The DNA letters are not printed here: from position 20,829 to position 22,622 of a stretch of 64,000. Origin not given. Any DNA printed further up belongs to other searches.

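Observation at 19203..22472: Stand-alone PilV/PilW/PilX-like minor-pilin module embedded among origin-proximal housekeeping genes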

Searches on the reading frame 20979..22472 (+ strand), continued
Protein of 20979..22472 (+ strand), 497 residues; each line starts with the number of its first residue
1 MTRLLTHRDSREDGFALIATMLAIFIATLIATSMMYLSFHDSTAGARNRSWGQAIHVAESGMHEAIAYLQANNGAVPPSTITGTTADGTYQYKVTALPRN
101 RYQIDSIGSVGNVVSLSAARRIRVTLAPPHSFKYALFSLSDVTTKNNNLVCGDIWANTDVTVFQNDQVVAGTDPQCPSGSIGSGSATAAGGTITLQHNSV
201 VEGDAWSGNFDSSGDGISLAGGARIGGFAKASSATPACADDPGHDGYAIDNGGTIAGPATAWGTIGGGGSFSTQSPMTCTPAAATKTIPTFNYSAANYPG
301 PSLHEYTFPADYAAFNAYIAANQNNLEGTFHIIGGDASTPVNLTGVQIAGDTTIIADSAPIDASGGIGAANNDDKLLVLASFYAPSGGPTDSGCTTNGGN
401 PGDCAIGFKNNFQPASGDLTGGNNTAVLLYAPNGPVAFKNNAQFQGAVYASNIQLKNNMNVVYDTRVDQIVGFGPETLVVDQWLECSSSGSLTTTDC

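Call 46: search_protein_families(library=pfam, proteins=[L007:6378-7589:-, L037:11409-12761:+, L034:5750-8059:+, L034:1849-3651:+, L034:3642-5051:+, L034:5219-5746:+, L034:16446-18245:+, L034:19198-20670:+, L037:17442-20237:+, L037:16827-17369:+], max_evalue=0.001)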
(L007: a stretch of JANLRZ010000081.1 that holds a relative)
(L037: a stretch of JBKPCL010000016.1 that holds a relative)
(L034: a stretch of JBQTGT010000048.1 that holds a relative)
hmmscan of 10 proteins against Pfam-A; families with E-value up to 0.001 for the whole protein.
L007:6378-7589:- (404 aa): 0 families

L037:11409-12761:+ (451 aa): 3 families
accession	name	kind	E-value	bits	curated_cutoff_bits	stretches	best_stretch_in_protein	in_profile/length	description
PF13393.11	tRNA-synt_His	-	1.9e-40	139.4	25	1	40-339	1-308/308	Histidyl-tRNA synthetase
PF00587.30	tRNA-synt_2b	-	5.5e-10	40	29.3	1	97-341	1-173/179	tRNA synthetase class II core domain (G, H, P, S and T)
PF03129.25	HGTP_anticodon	-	4.1e-07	30.5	21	1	371-444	20-93/94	Anticodon binding domain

L034:5750-8059:+ (770 aa): 7 families
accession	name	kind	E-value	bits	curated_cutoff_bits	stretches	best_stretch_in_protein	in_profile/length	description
PF13328.12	HD_4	-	1.2e-51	175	27.2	1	79-228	1-155/156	HD domain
PF04607.23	RelA_SpoT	-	8.1e-43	145.7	27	1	288-398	1-112/113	Region found in RelA / SpoT proteins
PF02824.27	TGS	-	2.3e-23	82.4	22.2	1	436-495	1-60/60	TGS domain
PF13291.12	ACT_4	-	1.1e-15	58.5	27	1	689-765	3-80/80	ACT domain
PF19296.4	RelA_AH_RIS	-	5.7e-10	40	23.8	1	509-664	2-171/185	RelA/SpoT, AH and RIS domains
PF01966.28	HD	-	5.9e-09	36.7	22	1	98-197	1-116/116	HD domain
PF01842.31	ACT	-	7e-09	35.8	27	1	695-757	3-64/66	ACT domain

L034:1849-3651:+ (601 aa): 3 families
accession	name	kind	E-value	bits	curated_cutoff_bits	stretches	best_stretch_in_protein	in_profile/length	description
PF22599.2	SecDF_P1_head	-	4.5e-20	72.1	27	1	301-398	13-114/114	SecDF, P1 head subdomain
PF21760.3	SecD_1st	-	7.8e-20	70.5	27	1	107-163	2-59/60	Protein translocase subunit SecDF, P1 domain, N-terminal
PF02355.23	SecD_SecF_C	-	2.5e-10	40.5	20.5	1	403-578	14-188/189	Protein export membrane protein SecD/SecF, C-terminal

L034:3642-5051:+ (470 aa): 1 family
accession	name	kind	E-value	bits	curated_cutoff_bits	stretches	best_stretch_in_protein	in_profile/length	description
PF02355.23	SecD_SecF_C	-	1.3e-57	194.7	20.5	1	206-400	3-188/189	Protein export membrane protein SecD/SecF, C-terminal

L034:5219-5746:+ (176 aa): 1 family
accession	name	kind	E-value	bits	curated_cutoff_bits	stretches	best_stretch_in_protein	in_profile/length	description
PF00156.33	Pribosyltran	-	2e-14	53.6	26.3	1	56-154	32-125/158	Phosphoribosyl transferase domain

L034:16446-18245:+ (600 aa): 3 families
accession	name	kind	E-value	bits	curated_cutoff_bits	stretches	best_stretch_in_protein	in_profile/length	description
PF00152.25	tRNA-synt_2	-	4.7e-110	367.9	25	1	139-569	2-308/308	tRNA synthetases class II (D, K and N)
PF01336.31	tRNA_anti-codon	-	3.6e-19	68.9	27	1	38-121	1-75/75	OB-fold nucleic acid binding domain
PF02938.19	GAD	-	3.2e-17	63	23.4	1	333-416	9-92/95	GAD domain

L034:19198-20670:+ (491 aa): 11 families
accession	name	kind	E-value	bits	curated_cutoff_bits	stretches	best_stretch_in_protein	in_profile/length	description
PF12002.13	MgsA_C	-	3.2e-66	222.8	27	1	318-482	1-165/167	MgsA AAA+ ATPase C terminal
PF16193.11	AAA_assoc_2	-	3e-19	69.5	34.3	1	241-317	2-81/81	AAA C-terminal domain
PF00004.35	AAA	-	3e-14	54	21.2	1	106-210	1-122/131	ATPase family associated with various cellular activities (AAA)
PF05496.18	RuvB_N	-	4.3e-12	46.5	27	1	73-189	1-113/159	Holliday junction DNA helicase RuvB P-loop domain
PF07728.20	AAA_5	-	1.4e-07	32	22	1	106-189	2-95/139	AAA domain (dynein-related subfamily)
PF00158.32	Sigma54_activat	-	7.3e-07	29.5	20.2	1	151-198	84-131/168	Sigma-54 interaction domain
PF13191.12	AAA_16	-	1.5e-05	26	32.6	0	100-125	21-46/167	AAA ATPase domain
PF01078.27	Mg_chelatase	-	4.6e-05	23.3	20.3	0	105-131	24-50/207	Magnesium chelatase, subunit ChlI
PF14532.12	Sigma54_activ_2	-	0.00022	21.9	25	1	105-186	23-95/138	Sigma-54 interaction domain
PF13173.12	AAA_14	-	0.00028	21.3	27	1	106-179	5-81/129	AAA domain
PF13401.12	AAA_22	-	0.00046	20.9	27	0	105-175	7-81/130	AAA domain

L037:17442-20237:+ (932 aa): 3 families
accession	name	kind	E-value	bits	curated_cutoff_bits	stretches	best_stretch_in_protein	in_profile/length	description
PF01411.24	tRNA-synt_2c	-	2.5e-190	634.1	30.3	1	66-612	1-550/552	tRNA synthetases class II (A)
PF07973.19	tRNA_SAD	-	4.2e-13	49.5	24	1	711-753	1-44/44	Threonyl and Alanyl tRNA synthetase second additional domain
PF02272.25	DHHA1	-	0.00022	22.1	25.9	1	825-928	3-101/102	DHHA1 domain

L037:16827-17369:+ (181 aa): 1 family
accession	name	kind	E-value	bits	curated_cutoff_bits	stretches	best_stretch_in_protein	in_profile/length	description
PF06103.16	DUF948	-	7.7e-09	36.1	37.2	1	52-126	3-84/89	Bacterial protein of unknown function (DUF948)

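Call 61: search_protein_representatives(alignment_id=A1)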
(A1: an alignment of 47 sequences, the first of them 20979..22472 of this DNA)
Query: 47 sequences, 490 profile positions. Proteins with E-value up to 0.001 (for the whole library): 4030; up to 1e-10: 452; up to 1e-30: 107. The best 150 are listed.
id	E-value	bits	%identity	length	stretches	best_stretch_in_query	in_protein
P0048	7.6e-241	816.3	-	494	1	2-490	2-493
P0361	1.2e-168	578.1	-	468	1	4-481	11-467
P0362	2.4e-155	534.3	-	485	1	5-480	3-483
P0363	6.7e-155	532.8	-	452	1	13-490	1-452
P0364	4.0e-145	500.6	-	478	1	7-481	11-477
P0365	3.9e-111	388.5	-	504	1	5-480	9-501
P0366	2.2e-108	379.4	-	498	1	5-481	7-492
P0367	1.9e-106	373.0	-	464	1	5-470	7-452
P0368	7.6e-101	354.5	-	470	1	6-480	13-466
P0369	6.1e-99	348.3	-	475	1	5-482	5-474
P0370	5.0e-95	335.4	-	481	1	8-482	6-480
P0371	6.2e-95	335.1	-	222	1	250-479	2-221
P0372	1.0e-92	327.7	-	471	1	8-480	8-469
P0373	6.4e-92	325.1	-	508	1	7-480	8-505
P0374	3.1e-89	316.3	-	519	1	5-486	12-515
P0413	2.4e-57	211.1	-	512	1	5-480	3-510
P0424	1.8e-52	195.0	-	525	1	5-482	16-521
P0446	1.8e-40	155.4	-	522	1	6-482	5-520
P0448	7.9e-38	146.7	-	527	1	4-479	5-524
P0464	1.0e-32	129.9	-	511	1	6-480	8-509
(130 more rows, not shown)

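Call 63: search_protein_families(library=pfam, alignment_id=A3, max_evalue=0.01)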
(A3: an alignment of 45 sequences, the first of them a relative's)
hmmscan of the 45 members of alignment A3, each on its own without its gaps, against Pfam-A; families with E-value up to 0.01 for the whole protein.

A. member 1, P0365 (504 aa): 1 family
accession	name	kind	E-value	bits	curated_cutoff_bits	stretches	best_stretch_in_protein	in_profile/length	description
PF23981.1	DUF7305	-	7.1e-06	26.5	27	1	358-484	82-184/185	Domain of unknown function (DUF7305)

B. families by the number of members that match (of 45 scanned): 6 families
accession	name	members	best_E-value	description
PF23981.1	DUF7305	13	2.4e-07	Domain of unknown function (DUF7305)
PF04519.19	Bactofilin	10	5.4e-08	Polymer-forming cytoskeletal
PF14341.11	PilX_N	10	8.5e-07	PilX N-terminal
PF20597.4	pAdhesive_15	1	7.5e-05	Putative Ice-binding-like adhesive domain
PF13332.12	Fil_haemagg_2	1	0.0028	Hemagglutinin repeat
PF11999.13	Ice_binding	1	0.0092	Ice-binding-like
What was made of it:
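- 20979..22472 (+): g3: large pilin-like protein without Glu+5 (497 aa). Charged leader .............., Gly-1 at 21018-21020, then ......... N-terminal helix 12-71, four-stranded sheet 81-127, beta-solenoid from about residue 136 to the end with conserved cysteines. Of 45 remote relatives, 10 hit PilX_N, 13 DUF7305 and 10 Bactofilin (call 63).
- Closest known: Pfam PilX_N. Same: Of 45 remote relatives, 13 hit DUF7305 and 10 hit PilX_N (call 63).
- Remote members of the g3 family hit PilX_N (call 63).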

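Call 74: find_encoding_contigs(protein=P0448, flank=10000, max_places=2)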
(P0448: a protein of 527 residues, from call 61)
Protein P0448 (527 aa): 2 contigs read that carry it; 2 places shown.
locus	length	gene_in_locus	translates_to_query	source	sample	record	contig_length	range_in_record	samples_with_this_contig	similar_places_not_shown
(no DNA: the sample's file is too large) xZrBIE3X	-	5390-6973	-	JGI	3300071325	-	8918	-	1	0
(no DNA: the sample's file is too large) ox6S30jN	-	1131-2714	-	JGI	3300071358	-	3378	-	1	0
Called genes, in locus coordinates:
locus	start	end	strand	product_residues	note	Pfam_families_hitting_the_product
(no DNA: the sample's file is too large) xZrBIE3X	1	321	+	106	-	?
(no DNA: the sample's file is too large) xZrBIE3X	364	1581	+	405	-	PF28597:T2SSF_N, PF00482:T2SSF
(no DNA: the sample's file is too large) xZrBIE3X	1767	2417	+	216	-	PF07963:N_methyl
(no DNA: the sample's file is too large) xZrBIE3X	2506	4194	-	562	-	PF04932:Wzy_C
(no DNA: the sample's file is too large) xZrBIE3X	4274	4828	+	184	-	-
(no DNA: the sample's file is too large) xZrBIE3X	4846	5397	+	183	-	-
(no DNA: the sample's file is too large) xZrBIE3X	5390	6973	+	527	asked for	-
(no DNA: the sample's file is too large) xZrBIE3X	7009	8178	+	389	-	PF01264:Chorismate_synt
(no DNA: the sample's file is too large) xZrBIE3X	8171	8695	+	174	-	PF13671:AAA_33 (faint), PF01202:SKI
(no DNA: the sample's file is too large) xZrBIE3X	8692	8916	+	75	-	?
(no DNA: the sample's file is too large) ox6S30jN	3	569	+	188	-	?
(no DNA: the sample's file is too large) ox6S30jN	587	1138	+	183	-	-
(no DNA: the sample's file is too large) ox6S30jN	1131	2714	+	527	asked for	-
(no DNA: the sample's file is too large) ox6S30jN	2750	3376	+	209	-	?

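Call 75: find_encoding_contigs(protein=P0464, flank=10000, max_places=2)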
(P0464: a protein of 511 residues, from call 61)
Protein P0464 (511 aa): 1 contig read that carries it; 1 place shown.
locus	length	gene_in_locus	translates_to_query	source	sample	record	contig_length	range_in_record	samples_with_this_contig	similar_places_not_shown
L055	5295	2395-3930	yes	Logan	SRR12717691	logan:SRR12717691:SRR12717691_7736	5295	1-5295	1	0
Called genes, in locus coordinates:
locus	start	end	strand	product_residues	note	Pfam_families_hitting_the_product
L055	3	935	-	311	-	?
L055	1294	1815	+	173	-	-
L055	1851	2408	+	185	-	-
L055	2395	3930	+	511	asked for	-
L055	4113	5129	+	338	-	PF01264:Chorismate_synt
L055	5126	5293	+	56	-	?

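Call 76: find_encoding_contigs(protein=P0424, flank=10000, max_places=2)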
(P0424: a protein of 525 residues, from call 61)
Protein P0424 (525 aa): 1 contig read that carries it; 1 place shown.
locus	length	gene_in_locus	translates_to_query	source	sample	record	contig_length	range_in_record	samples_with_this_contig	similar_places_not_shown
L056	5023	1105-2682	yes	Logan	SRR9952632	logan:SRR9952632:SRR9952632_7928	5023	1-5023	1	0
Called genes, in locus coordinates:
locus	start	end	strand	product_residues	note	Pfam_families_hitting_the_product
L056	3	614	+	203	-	?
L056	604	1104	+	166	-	-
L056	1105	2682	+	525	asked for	-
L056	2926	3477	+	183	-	PF01478:Peptidase_A24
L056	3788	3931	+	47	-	PF12728:HTH_17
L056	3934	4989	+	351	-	PF11104:PilM_2, PF14450:FtsA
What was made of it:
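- On Type IV pilin-like proteins (class III signal peptide; Pfam PF07963, TIGR02532): A Peptidase_A24 gene directly follows a homologous trio in L056 (call 76).
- Linked genes in relatives include PilM and a T2SSF platform protein, as in T4aP clusters (calls 74, 76). The homologous trio is linked to a prepilin peptidase and PilM (call 76).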

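Call 79: find_encoding_contigs(protein=P0413, flank=10000, max_places=3)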
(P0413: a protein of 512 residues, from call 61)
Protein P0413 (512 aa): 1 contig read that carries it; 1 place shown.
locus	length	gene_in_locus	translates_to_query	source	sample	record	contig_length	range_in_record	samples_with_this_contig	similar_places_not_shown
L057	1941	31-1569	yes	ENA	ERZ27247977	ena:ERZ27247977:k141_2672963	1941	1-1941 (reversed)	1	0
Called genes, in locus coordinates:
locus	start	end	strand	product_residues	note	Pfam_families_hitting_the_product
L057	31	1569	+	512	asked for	-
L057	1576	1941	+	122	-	?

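Call 80: find_encoding_contigs(protein=P0446, flank=10000, max_places=3)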
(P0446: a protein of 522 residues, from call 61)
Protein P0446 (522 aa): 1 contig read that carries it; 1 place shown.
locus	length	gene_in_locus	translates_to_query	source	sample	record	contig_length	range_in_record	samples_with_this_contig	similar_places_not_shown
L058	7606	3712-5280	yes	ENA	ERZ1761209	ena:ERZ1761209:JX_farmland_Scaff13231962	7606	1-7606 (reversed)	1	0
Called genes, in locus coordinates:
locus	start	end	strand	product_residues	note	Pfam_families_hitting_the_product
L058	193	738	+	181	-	PF07963:N_methyl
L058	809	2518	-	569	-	PF04932:Wzy_C, PF07719:TPR_2 (faint)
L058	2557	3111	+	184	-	PF07963:N_methyl (weak)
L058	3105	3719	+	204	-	-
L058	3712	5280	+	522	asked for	-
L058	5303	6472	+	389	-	PF01264:Chorismate_synt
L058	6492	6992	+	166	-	PF01202:SKI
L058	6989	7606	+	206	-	?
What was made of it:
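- On Type IVa pilus system: Relatives with linked PilC, PilD, PilM and a pilin gene exist (calls 74, 76, 80).
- A g3 relative with two small upstream genes lies downstream of PilC (T2SSF) and an N_methyl pilin (P0448 contig) (calls 74, 76, 80). In distant relatives a separate N_methyl pilin of 181-216 aa sits beside the trio (calls 74, 80).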
